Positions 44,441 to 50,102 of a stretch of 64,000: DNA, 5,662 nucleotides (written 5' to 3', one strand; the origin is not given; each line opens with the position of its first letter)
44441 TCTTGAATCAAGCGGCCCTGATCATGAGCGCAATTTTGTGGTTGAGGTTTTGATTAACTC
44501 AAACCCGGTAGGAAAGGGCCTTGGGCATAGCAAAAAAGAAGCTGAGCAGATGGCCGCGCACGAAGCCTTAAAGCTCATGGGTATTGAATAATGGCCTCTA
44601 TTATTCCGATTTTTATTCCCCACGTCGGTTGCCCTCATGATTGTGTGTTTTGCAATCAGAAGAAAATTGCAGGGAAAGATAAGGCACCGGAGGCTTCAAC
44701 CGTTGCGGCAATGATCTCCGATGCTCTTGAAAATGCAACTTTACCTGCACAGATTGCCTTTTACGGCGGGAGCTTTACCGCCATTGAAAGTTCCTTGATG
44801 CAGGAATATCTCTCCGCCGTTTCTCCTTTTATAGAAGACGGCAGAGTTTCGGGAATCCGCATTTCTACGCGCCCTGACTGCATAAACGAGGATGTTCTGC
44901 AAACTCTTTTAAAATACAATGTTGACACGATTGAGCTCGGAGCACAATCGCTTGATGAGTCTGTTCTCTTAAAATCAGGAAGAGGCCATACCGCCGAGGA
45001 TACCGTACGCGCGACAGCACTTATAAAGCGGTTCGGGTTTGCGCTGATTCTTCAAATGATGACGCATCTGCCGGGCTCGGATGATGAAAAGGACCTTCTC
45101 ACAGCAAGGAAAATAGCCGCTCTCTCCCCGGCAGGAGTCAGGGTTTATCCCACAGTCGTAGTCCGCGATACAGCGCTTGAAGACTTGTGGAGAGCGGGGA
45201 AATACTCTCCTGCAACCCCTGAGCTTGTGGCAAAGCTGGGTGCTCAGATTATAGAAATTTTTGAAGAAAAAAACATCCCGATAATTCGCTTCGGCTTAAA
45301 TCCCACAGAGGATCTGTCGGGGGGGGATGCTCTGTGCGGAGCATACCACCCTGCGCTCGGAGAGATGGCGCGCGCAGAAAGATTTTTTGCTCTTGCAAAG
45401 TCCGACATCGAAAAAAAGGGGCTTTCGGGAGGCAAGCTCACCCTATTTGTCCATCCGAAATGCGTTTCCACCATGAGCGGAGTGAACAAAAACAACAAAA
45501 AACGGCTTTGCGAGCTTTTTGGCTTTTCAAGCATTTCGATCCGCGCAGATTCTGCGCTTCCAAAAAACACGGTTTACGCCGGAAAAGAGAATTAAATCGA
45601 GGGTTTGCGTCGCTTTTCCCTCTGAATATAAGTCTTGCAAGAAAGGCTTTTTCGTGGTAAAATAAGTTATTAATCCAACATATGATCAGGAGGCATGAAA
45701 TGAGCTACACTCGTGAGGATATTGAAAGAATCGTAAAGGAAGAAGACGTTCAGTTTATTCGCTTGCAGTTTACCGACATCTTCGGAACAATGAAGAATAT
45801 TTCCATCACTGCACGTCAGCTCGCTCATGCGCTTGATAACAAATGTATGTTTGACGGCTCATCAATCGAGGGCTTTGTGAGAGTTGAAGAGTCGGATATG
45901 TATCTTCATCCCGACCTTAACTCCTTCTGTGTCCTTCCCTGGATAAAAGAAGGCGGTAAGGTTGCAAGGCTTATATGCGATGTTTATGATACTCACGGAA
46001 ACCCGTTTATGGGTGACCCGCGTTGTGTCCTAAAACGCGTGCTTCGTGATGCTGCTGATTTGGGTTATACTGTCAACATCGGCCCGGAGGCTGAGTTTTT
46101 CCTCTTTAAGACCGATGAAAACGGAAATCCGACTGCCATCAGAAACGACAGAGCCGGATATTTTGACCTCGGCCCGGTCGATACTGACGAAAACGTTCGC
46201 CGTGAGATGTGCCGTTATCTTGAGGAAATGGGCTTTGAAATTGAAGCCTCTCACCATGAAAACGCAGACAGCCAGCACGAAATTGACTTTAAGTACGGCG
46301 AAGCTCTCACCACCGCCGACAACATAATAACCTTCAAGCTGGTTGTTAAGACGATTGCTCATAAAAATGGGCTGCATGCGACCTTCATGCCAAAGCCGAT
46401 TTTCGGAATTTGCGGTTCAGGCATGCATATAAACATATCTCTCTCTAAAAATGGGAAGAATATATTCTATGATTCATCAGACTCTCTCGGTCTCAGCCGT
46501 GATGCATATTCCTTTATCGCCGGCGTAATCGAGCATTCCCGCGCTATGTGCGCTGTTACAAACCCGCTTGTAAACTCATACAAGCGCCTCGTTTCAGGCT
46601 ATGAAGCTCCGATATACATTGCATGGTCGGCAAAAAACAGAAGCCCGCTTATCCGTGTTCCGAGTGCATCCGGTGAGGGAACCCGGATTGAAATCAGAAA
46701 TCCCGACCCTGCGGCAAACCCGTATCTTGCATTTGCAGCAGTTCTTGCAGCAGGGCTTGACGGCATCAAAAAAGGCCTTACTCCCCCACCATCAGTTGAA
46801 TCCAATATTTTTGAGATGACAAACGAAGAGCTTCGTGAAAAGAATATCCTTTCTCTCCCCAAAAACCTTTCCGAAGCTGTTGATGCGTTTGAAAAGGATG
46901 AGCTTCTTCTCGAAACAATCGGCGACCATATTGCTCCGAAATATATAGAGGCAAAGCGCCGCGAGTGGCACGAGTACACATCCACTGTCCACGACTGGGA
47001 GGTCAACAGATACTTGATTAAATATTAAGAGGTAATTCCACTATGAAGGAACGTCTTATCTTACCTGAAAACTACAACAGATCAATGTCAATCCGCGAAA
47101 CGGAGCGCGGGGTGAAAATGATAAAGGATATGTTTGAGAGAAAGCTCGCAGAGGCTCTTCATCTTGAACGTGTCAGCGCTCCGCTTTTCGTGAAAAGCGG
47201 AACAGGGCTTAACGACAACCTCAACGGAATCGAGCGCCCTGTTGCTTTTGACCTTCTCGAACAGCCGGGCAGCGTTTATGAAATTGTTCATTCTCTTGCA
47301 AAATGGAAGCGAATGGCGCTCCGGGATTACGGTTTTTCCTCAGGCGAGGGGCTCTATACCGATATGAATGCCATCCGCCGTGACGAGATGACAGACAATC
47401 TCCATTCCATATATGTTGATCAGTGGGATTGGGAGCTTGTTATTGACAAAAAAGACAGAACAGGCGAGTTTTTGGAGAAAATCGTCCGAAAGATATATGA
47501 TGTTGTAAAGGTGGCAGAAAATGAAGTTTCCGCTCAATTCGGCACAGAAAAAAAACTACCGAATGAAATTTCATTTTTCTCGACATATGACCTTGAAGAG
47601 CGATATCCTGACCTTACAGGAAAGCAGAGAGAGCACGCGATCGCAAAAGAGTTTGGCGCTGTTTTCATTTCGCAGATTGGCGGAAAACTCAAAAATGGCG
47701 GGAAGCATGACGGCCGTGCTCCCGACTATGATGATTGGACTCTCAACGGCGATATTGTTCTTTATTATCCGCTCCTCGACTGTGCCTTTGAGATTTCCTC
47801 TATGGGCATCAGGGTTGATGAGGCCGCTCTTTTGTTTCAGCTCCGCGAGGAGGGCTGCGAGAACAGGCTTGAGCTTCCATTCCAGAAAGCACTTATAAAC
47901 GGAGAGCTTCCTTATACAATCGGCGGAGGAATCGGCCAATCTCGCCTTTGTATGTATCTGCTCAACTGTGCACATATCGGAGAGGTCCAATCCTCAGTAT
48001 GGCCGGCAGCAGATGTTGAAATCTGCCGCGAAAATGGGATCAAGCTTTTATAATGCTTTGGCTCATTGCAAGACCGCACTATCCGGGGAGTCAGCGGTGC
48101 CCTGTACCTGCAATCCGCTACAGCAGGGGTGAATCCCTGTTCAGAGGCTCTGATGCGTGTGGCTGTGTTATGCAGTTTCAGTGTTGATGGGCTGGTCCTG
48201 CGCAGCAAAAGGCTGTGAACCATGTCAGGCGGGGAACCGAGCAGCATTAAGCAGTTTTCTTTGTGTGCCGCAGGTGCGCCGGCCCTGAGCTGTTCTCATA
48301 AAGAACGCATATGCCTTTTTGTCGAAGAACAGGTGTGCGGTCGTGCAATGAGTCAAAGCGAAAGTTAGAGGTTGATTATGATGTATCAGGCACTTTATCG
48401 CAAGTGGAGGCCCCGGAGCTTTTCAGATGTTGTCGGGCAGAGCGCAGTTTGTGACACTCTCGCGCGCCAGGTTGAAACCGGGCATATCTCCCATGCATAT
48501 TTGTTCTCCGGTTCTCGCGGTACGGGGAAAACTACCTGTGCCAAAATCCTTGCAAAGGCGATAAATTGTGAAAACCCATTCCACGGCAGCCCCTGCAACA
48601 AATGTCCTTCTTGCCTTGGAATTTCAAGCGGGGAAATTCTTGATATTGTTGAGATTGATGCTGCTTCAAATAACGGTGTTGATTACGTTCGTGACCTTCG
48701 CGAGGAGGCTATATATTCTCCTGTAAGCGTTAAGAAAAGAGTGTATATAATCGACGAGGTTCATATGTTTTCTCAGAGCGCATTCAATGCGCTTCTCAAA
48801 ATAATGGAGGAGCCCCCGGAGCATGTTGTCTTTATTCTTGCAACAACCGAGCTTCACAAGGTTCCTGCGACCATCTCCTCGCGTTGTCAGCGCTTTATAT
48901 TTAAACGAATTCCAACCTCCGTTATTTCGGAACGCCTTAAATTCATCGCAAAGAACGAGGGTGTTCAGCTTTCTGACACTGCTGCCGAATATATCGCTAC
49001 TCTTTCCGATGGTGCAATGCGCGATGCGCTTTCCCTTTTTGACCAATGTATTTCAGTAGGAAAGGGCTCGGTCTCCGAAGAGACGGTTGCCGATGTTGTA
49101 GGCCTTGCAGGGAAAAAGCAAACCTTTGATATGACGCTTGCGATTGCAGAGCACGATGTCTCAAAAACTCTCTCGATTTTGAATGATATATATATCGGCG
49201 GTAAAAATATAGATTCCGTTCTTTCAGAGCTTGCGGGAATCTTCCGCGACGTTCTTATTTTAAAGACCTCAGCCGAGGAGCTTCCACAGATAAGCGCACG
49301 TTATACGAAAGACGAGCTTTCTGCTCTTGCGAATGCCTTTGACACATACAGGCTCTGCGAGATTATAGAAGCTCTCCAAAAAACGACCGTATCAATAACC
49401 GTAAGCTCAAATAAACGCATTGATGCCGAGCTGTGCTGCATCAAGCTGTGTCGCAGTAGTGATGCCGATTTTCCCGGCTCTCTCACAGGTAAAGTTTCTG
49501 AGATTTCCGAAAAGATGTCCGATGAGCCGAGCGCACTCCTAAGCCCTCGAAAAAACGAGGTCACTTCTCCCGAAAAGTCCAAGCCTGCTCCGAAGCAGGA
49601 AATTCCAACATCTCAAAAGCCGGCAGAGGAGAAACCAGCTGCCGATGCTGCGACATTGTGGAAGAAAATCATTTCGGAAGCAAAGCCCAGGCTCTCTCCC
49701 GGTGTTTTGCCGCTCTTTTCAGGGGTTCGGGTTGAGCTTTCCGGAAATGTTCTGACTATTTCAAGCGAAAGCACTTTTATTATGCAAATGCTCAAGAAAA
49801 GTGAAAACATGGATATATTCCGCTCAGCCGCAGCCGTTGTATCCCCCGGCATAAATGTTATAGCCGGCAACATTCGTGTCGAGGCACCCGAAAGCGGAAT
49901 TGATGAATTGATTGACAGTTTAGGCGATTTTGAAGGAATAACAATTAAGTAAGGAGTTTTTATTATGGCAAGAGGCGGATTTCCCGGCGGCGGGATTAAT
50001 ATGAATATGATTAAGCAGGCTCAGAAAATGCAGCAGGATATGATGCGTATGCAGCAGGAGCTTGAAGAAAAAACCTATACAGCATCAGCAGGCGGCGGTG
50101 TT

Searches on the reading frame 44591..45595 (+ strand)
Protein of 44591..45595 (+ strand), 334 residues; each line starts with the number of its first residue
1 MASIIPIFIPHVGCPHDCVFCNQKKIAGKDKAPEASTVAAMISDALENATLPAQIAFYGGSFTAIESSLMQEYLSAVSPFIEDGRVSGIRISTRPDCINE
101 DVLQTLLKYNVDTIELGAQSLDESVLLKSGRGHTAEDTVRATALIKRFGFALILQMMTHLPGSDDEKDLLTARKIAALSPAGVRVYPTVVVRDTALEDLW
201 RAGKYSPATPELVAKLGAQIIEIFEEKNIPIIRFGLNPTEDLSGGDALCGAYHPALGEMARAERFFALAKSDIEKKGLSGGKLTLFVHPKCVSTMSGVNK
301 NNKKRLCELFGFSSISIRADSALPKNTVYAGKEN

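Call 76: search_protein_families(library=pfam, proteins=[window:44591-45595:+], max_evalue=0.00001)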
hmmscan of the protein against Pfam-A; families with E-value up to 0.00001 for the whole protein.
window:44591-45595:+ (334 aa): 2 families
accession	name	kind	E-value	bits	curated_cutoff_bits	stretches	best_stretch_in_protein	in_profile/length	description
PF04055.27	Radical_SAM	-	4.3e-18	66.5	29.5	1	9-167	2-158/166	Radical SAM superfamily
PF16199.10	Radical_SAM_C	-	2.4e-15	56.8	31.9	1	180-263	1-80/85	Radical_SAM C-terminal domain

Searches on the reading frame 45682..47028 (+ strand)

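Call 76: search_protein_families(library=pfam, proteins=[window:45682-47028:+], max_evalue=0.00001)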
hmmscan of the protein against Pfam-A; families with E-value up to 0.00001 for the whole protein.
window:45682-47028:+ (448 aa): 2 families
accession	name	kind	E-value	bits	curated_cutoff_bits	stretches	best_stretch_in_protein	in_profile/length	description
PF00120.29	Gln-synt_C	-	1.1e-137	459.2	24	1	111-444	2-344/344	Glutamine synthetase, catalytic domain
PF03951.24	Gln-synt_N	-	5.3e-31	106.5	33.4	1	22-103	1-81/82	Glutamine synthetase, beta-Grasp domain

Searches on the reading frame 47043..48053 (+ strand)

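Call 76: search_protein_families(library=pfam, proteins=[window:47043-48053:+], max_evalue=0.00001)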
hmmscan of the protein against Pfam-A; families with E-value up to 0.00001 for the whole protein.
window:47043-48053:+ (336 aa): 1 family
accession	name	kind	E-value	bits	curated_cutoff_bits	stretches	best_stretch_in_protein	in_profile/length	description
PF03590.20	AsnA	-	3.7e-102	341.4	27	1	22-246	2-227/228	Aspartate-ammonia ligase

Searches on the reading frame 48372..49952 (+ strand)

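Call 76: search_protein_families(library=pfam, proteins=[window:48372-49952:+], max_evalue=0.00001)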
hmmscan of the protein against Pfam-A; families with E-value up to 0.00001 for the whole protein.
window:48372-49952:+ (526 aa): 7 families
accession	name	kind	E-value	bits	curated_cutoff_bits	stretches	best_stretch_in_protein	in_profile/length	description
PF13177.12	DNA_pol3_delta2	-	1.8e-44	152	27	1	23-179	2-159/161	DNA polymerase III, delta subunit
PF12169.13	DNA_pol3_gamma3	-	7.8e-15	55.3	24.4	1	234-365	1-133/143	DNA polymerase III subunits gamma and tau domain III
PF00004.35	AAA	-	1.3e-13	52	21.2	1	44-178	2-129/131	ATPase family associated with various cellular activities (AAA)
PF22608.2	DNAX_ATPase_lid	-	1.4e-12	47.6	27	1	185-232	2-49/49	DNA polymerase III clamp loader subunit, ATPase lid domain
PF07728.20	AAA_5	-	9e-07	29.4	22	1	44-149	3-94/139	AAA domain (dynein-related subfamily)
PF05496.18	RuvB_N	-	3.9e-06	27.2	27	0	13-69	2-62/159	Holliday junction DNA helicase RuvB P-loop domain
PF13401.12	AAA_22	-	6.3e-06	27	27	0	44-159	9-123/130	AAA domain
